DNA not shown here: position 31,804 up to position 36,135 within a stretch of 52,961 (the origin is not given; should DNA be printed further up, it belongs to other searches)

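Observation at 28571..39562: Duplicated two-gene cassette: a small secreted protein tightly coupled to a ~935-aa T9SS type-B cargo protein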

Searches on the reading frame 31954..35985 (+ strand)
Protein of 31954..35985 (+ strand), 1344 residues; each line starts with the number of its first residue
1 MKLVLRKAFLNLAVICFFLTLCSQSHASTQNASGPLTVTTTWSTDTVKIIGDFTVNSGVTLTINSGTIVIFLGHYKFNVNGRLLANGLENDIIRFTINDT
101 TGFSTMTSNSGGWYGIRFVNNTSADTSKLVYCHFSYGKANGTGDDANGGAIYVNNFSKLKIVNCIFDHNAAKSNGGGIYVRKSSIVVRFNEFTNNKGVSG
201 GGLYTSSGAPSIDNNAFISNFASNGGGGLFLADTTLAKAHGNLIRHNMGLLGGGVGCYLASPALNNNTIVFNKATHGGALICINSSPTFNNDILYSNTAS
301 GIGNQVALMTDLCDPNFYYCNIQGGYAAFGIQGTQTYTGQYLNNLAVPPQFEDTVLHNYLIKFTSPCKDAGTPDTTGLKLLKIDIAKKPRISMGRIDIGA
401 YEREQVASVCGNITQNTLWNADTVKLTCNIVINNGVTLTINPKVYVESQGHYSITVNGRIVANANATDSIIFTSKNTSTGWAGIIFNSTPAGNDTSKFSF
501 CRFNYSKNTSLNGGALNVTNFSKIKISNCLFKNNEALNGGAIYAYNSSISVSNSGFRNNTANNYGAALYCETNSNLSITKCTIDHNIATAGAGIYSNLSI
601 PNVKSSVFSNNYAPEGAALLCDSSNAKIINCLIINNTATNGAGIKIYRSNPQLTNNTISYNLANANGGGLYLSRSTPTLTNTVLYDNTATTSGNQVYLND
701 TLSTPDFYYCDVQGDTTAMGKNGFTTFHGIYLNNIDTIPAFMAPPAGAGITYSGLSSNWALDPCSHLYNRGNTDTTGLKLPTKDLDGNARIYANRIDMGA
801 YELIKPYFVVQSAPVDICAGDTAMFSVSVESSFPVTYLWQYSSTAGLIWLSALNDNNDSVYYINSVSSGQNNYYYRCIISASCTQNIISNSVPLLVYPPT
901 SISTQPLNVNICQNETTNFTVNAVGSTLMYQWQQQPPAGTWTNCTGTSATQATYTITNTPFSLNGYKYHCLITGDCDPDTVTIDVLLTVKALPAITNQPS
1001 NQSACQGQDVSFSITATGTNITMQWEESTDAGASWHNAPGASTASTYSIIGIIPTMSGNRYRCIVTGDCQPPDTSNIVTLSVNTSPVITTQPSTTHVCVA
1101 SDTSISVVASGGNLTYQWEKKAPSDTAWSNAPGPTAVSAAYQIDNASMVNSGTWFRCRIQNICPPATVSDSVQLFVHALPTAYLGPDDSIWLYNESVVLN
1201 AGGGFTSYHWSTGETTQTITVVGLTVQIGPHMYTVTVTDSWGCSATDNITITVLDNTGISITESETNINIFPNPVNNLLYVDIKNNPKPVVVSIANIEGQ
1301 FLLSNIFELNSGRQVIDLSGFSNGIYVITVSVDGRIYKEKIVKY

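Call 10: search_protein_families(library=pfam, proteins=[window:31954-35985:+], max_evalue=1)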
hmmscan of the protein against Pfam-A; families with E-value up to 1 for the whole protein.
window:31954-35985:+ (1344 aa): 9 families
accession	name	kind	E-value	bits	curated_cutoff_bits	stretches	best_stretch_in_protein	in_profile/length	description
PF13229.12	Beta_helix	-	8.8e-22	77.9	25.9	3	115-291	2-155/158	Right handed beta helix region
PF18962.6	Por_Secre_tail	-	1.7e-09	38.3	27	1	1270-1341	1-73/75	Secretion system C-terminal sorting domain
PF02415.23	Chlam_PMP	-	4.3e-08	33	20.6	3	528-544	1-18/19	Chlamydia polymorphic membrane protein (Chlamydia_PMP) repeat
PF13927.12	Ig_3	-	5.5e-07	30.4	30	3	805-879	1-76/78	Immunoglobulin domain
PF22352.2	K319L-like_PKD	-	4e-05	24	27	1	1186-1253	3-84/84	K319L-like, PKD domain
PF11589.14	DUF3244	-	0.00081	19.8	25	1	1275-1332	27-85/96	Domain of unknown function (DUF3244)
PF07679.22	I-set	-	0.014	15.9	23.7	0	993-1028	1-37/90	Immunoglobulin I-set domain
PF16967.11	TcfC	-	0.059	13.4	29.4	1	1308-1332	28-52/68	E-set like domain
PF24527.1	Ig-like_Pom152_9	-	0.1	13.3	27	0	815-841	10-36/80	Nucleoporin pom152-like, ninth immunoglobulin-like domain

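Call 12: search_protein_families(library=ncbifam, proteins=[window:31954-35985:+], max_evalue=1)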
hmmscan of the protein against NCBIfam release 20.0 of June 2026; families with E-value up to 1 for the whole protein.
window:31954-35985:+ (1344 aa): 3 families
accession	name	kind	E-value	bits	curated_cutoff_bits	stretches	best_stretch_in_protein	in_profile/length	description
NF041518.1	choice_anch_Q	domain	2.2e-11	43.8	25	2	754-803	12-57/58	choice-of-anchor Q domain-containing protein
TIGR04183.1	Por_Secre_tail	domain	4.3e-09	36.2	23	1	1270-1343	1-71/72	T9SS type A sorting domain-containing protein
TIGR04212.1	GlyGly_RbtA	equivalog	5e-07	28.4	295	2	519-575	193-250/605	rhombotarget A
